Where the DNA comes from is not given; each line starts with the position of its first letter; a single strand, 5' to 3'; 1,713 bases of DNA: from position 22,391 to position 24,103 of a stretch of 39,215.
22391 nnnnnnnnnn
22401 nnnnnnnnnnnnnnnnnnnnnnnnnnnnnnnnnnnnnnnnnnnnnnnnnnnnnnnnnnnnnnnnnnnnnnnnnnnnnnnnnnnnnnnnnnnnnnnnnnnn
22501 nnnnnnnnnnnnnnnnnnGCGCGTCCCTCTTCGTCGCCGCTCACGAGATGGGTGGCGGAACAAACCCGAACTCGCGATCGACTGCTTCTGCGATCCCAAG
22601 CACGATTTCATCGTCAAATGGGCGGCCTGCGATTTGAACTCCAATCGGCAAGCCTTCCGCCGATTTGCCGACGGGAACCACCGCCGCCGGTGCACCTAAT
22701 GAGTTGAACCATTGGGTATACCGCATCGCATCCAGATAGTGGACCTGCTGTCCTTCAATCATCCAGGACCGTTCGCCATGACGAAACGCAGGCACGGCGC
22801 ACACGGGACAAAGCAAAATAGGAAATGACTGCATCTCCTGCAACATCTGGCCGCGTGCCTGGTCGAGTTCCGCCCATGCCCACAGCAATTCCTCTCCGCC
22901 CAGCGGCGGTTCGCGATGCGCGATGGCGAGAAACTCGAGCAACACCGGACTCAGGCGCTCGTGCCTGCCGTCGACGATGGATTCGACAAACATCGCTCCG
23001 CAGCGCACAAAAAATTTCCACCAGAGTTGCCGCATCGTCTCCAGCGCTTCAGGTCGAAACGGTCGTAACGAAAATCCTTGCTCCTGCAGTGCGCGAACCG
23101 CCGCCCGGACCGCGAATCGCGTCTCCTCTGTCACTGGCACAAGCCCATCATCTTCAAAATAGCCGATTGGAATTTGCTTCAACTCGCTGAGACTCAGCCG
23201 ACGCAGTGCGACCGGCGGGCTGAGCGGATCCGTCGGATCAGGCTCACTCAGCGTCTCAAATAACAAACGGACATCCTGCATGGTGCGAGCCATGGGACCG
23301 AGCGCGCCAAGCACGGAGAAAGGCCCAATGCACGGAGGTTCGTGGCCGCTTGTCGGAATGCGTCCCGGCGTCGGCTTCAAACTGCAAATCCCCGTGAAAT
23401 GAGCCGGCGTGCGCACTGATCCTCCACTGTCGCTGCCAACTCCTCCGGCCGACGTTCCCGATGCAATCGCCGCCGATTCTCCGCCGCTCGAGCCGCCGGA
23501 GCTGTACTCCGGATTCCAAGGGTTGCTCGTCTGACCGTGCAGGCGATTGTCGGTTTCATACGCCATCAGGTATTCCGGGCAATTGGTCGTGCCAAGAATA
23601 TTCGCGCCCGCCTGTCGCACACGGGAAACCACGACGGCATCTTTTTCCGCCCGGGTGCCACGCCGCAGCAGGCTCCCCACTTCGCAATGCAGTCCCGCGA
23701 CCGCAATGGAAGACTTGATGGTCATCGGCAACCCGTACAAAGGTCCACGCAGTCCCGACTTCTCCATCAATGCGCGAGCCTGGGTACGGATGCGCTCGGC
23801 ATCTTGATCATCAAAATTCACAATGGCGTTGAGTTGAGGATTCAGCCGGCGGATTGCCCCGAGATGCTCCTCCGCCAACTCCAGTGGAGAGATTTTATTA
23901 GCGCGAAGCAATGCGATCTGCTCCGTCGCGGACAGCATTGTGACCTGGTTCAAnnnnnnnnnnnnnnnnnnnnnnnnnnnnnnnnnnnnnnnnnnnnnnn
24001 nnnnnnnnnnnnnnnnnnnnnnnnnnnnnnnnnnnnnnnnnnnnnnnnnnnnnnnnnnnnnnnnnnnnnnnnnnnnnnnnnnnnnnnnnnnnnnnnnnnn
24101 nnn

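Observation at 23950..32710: Divergent four-gene cluster built only from TPR and CRTAC1 (FG-GAP/VCBS + UnbV) modules, with a Rosetta-stone fusion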

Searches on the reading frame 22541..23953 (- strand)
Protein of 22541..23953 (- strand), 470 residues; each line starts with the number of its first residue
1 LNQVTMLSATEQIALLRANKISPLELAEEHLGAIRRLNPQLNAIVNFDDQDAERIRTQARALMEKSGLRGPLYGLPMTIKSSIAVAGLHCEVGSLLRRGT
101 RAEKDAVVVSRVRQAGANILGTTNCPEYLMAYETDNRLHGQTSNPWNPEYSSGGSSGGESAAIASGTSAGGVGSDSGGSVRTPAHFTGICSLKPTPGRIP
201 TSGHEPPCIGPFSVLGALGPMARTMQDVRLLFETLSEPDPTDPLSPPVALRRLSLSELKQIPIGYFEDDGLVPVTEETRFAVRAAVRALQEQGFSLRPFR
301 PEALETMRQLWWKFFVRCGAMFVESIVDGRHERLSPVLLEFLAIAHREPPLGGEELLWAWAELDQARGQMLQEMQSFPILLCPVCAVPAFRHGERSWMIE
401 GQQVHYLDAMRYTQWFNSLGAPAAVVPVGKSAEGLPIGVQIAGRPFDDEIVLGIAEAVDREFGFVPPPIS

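Call 4: search_protein_families(library=pfam, proteins=[window:22541-23953:-], max_evalue=0.01)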
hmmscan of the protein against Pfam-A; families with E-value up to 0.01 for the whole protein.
window:22541-23953:- (470 aa): 1 family
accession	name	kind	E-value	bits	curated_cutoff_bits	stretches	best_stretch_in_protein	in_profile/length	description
PF01425.27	Amidase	-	1.8e-94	317.7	27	1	25-452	1-445/445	Amidase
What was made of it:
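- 22541..23953 (-): Amidase-signature enzyme (470 aa) with no signal peptide. It is the last gene of the long-form operon, and its start overlaps the long-form stop codon by 4 nt. Pfam Amidase E 2e-94 (call 4).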

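Call 9: search_protein_families(library=ncbifam, proteins=[window:22541-23953:-], max_evalue=0.001)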
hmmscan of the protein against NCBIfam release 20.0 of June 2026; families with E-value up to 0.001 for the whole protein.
window:22541-23953:- (470 aa): 26 families (the best 25 are shown)
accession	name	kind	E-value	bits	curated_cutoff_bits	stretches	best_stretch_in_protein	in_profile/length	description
NF004816.0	PRK06170.1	equivalog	1.3e-90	304.4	503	1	3-468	8-489/493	amidase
NF004815.0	PRK06169.1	equivalog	4.6e-84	282.6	506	1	2-462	5-459/471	amidase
NF005687.0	PRK07487.1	subfamily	2.7e-81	273.7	428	1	2-464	3-458/468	amidase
NF005450.0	PRK07042.1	equivalog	6.1e-79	265.6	458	1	2-459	2-449/464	amidase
NF005686.0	PRK07486.1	subfamily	1.4e-66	225.1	465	1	2-464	9-475/486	amidase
NF006631.0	PRK09201.1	equivalog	3e-58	197.7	461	2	4-247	4-244/466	AtzE family amidohydrolase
NF009119.0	PRK12470.1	equivalog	7.5e-57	193.4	498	2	3-236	5-232/462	amidase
NF005688.0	PRK07488.1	equivalog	9.5e-57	192.9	532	2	2-307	6-295/474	indoleacetamide hydrolase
TIGR00132.1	gatA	equivalog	1.1e-53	182.6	481.1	2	16-305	5-290/466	Asp-tRNA(Asn)/Glu-tRNA(Gln) amidotransferase subunit GatA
TIGR02715.1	amido_AtzE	subfamily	1.4e-53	182.4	425.75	2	11-245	4-235/452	AtzE family amidohydrolase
NF004717.0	PRK06061.1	equivalog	2.8e-52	178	498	1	7-459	17-464/483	amidase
NF005565.0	PRK07235.1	subfamily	2.7e-48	164.9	545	2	68-304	84-321/506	amidase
NF006043.0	PRK08186.1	subfamily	2.4e-46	158.3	487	1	9-461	9-447/600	allophanate hydrolase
NF005899.0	PRK07869.1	equivalog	4.6e-43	147.7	418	1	7-458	15-458/471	amidase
TIGR02713.1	allophanate_hyd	equivalog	5.4e-42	144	511.05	1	51-460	9-411/563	allophanate hydrolase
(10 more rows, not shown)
